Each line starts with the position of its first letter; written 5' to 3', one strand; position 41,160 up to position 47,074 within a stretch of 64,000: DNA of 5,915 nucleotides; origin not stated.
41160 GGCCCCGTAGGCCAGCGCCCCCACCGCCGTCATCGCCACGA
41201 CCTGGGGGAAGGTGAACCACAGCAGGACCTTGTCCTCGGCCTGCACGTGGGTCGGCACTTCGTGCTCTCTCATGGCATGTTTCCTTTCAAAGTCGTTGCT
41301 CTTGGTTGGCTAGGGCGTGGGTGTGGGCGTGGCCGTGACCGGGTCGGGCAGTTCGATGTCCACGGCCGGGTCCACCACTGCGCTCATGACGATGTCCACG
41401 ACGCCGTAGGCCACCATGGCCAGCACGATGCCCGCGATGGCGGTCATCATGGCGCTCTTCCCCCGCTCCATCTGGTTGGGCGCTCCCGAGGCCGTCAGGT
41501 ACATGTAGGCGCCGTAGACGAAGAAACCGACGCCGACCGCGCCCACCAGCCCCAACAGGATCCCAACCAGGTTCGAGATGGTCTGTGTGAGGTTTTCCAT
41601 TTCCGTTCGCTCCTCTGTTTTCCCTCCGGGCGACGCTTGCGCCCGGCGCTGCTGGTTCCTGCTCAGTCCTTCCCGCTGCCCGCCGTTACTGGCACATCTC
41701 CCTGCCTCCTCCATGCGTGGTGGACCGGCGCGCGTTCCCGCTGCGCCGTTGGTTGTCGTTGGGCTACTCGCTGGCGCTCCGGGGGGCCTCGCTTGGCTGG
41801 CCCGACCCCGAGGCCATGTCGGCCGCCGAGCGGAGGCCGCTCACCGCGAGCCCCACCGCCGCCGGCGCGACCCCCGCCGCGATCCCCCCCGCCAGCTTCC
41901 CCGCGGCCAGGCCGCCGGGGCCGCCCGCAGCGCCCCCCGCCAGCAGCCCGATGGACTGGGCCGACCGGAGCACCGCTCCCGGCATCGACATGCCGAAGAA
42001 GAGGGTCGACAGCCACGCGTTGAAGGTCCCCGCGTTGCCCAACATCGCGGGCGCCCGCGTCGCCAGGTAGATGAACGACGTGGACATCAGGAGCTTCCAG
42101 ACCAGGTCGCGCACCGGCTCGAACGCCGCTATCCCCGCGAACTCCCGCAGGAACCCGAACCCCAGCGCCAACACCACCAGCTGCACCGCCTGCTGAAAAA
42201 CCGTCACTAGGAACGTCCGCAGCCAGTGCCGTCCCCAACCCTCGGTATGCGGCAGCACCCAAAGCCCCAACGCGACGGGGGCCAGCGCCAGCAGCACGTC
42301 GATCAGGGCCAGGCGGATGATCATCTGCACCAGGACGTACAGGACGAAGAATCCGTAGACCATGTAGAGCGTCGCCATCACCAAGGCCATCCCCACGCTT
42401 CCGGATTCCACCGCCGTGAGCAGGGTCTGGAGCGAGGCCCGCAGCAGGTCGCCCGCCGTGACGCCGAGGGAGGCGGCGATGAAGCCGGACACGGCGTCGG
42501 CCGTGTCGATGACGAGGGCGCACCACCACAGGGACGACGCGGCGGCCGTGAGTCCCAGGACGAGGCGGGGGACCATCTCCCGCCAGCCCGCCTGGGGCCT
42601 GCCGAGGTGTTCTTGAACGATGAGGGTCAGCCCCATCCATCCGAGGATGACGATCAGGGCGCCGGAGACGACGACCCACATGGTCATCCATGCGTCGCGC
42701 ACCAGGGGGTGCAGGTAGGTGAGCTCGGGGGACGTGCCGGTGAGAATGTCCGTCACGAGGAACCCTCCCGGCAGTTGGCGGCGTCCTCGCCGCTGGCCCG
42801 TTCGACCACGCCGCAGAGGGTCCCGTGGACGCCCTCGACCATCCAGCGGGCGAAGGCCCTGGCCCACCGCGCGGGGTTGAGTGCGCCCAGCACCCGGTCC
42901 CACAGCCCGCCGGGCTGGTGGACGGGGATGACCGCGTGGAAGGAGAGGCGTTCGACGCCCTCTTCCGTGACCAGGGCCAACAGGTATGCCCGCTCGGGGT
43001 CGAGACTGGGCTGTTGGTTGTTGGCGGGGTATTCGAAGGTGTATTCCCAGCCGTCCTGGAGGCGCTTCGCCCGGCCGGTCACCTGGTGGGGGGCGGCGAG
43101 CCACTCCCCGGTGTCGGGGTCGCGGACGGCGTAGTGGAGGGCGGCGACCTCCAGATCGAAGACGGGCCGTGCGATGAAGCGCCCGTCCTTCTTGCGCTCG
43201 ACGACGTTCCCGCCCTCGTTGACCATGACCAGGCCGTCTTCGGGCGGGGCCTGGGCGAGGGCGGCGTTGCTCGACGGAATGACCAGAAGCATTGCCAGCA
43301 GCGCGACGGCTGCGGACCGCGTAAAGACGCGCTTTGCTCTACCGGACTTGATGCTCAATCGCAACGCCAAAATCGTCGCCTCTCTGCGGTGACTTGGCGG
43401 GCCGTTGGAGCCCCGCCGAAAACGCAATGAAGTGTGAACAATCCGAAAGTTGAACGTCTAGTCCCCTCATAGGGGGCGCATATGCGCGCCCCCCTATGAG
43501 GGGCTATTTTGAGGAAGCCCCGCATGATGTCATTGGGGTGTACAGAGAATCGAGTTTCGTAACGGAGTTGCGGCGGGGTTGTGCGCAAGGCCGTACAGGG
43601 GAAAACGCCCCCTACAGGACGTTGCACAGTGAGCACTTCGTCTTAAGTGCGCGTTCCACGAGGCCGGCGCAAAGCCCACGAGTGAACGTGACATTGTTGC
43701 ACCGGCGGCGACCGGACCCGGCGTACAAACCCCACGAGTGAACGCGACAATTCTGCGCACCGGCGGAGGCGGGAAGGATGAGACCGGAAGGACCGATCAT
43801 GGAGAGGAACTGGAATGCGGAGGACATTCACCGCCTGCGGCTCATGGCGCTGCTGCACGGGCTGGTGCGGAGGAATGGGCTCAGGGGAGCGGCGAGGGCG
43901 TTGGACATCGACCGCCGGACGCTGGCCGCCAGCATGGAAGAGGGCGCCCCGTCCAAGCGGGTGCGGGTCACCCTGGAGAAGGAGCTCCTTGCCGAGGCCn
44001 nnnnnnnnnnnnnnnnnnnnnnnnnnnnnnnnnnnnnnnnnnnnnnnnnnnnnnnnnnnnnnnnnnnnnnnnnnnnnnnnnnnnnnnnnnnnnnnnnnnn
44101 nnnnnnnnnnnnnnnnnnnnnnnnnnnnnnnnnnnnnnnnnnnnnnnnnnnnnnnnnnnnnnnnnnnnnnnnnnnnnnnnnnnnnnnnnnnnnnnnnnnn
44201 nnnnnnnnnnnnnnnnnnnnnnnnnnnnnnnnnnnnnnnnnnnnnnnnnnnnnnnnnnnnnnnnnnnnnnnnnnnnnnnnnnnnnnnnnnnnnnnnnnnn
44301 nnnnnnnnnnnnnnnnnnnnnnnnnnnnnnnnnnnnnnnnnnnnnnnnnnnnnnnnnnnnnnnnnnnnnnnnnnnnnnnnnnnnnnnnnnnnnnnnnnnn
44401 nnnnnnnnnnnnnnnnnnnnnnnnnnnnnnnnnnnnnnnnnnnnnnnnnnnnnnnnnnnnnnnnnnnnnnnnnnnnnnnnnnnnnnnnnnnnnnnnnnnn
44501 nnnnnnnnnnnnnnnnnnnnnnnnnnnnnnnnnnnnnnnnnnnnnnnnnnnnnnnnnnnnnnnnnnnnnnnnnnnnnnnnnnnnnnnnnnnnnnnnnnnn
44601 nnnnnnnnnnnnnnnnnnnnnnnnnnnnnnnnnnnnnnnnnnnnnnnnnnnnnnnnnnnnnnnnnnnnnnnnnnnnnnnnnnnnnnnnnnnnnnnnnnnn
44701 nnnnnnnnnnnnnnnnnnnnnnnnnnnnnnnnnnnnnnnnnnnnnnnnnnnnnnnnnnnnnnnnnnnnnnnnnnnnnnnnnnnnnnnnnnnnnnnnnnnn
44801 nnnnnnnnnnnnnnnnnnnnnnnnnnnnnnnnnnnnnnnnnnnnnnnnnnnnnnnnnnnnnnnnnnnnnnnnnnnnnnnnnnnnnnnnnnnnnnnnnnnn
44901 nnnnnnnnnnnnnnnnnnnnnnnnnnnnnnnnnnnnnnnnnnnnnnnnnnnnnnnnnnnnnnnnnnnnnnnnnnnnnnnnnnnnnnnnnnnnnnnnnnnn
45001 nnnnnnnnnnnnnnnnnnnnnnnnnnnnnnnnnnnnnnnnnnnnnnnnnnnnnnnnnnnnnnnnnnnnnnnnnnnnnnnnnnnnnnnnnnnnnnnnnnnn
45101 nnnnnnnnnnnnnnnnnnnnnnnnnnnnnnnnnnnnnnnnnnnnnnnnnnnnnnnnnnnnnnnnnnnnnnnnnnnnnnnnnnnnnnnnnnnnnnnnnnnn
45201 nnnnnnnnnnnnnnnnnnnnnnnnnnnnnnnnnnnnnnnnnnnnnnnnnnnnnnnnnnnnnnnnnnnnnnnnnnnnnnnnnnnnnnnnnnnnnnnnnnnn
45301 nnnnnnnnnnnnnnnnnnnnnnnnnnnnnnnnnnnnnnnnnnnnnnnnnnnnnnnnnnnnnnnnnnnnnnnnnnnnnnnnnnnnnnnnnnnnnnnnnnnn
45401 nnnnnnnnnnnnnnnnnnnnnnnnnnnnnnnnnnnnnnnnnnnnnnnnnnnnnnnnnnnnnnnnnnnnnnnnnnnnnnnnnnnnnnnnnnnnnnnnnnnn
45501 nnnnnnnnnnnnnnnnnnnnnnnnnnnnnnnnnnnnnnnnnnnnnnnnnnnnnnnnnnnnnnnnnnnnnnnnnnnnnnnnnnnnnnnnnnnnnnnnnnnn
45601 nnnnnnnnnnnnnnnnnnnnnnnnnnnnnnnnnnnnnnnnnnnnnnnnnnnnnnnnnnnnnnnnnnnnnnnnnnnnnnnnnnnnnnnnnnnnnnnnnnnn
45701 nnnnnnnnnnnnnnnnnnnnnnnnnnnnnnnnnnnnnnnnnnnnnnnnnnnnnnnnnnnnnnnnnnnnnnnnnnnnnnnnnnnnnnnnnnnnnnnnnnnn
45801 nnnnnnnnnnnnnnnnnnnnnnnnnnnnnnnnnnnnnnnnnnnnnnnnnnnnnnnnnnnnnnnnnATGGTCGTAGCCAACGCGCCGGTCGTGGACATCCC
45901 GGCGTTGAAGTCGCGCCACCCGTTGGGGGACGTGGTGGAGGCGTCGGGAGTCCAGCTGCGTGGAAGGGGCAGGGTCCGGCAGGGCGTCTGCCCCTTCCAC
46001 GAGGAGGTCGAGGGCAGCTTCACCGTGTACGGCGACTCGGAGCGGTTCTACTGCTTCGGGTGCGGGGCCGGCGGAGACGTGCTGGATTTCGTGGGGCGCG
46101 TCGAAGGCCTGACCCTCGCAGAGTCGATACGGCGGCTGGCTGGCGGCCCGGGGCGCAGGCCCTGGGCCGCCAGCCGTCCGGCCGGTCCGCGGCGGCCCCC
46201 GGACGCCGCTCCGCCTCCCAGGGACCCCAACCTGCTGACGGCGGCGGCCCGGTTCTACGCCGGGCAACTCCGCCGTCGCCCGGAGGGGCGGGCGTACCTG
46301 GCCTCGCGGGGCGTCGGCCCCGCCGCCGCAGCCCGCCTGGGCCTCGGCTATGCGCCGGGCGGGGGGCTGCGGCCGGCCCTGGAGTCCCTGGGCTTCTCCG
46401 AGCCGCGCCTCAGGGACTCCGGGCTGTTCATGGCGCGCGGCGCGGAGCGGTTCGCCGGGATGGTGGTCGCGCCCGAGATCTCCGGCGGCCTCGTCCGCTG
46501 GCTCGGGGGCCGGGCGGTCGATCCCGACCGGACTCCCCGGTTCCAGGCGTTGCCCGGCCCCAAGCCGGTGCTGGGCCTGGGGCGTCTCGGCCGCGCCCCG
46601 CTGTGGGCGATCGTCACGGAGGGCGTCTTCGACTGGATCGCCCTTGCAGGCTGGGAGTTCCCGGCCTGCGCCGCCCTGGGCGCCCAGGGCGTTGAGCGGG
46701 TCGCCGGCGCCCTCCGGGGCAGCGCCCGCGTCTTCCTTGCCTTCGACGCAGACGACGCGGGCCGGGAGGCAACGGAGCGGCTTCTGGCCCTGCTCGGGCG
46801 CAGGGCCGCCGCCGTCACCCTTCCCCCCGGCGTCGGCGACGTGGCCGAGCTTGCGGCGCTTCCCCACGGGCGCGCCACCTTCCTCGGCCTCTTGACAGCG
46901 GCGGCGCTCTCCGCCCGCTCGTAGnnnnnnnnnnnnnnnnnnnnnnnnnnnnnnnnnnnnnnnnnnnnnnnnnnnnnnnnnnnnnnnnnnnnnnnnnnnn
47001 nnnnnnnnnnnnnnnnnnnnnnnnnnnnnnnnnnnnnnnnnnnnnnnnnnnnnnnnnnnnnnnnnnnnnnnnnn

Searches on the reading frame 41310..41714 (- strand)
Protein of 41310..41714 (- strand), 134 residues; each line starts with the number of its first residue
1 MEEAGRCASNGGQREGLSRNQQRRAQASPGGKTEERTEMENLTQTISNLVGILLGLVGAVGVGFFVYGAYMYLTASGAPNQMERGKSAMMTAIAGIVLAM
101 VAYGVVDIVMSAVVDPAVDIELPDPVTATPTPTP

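Call 56: search_protein_families(library=pfam, proteins=[window:41310-41714:-], max_evalue=0.01)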
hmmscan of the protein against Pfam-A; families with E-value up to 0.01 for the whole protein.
window:41310-41714:- (134 aa): 4 families
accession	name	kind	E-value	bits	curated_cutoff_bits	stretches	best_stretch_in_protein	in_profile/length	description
PF18895.5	T4SS_pilin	-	4.6e-12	46.3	26.6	1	41-108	4-70/71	Type IV secretion system pilin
PF06570.16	DUF1129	-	0.0028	17.7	29.1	1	47-117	109-178/207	Protein of unknown function (DUF1129)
PF04956.18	TrbC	-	0.0055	17.3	27.9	1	36-107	34-96/98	TrbC/VIRB2 pilin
PF22852.1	SoxE_N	-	0.0084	16.4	27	0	43-76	5-37/48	Sulfocyanin, N-terminal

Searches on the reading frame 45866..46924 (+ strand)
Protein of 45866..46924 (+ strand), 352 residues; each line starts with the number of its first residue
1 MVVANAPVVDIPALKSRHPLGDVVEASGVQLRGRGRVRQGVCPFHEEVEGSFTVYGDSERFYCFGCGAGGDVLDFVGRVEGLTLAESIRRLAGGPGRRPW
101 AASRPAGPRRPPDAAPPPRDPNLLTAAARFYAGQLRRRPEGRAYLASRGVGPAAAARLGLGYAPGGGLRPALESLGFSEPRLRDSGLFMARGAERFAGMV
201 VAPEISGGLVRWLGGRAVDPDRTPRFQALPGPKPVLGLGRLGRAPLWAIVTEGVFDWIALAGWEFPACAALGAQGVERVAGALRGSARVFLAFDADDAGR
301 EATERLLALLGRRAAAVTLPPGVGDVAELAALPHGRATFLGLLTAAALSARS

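Call 12: search_protein_families(library=pfam, proteins=[window:45866-46924:+], max_evalue=0.001)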
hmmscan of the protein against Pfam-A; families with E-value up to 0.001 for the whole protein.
window:45866-46924:+ (352 aa): 3 families
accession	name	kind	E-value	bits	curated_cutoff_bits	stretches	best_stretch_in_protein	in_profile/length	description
PF01807.25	Zn_ribbon_DnaG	-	1.8e-19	69.8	24.9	1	11-92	6-86/98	CHC2 zinc finger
PF13155.12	Toprim_2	-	6.4e-10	39.7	22.1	1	249-320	1-79/88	Toprim-like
PF08275.17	DNAG_N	-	0.0005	20.6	26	1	130-203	1-82/128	DNA primase catalytic core, N-terminal domain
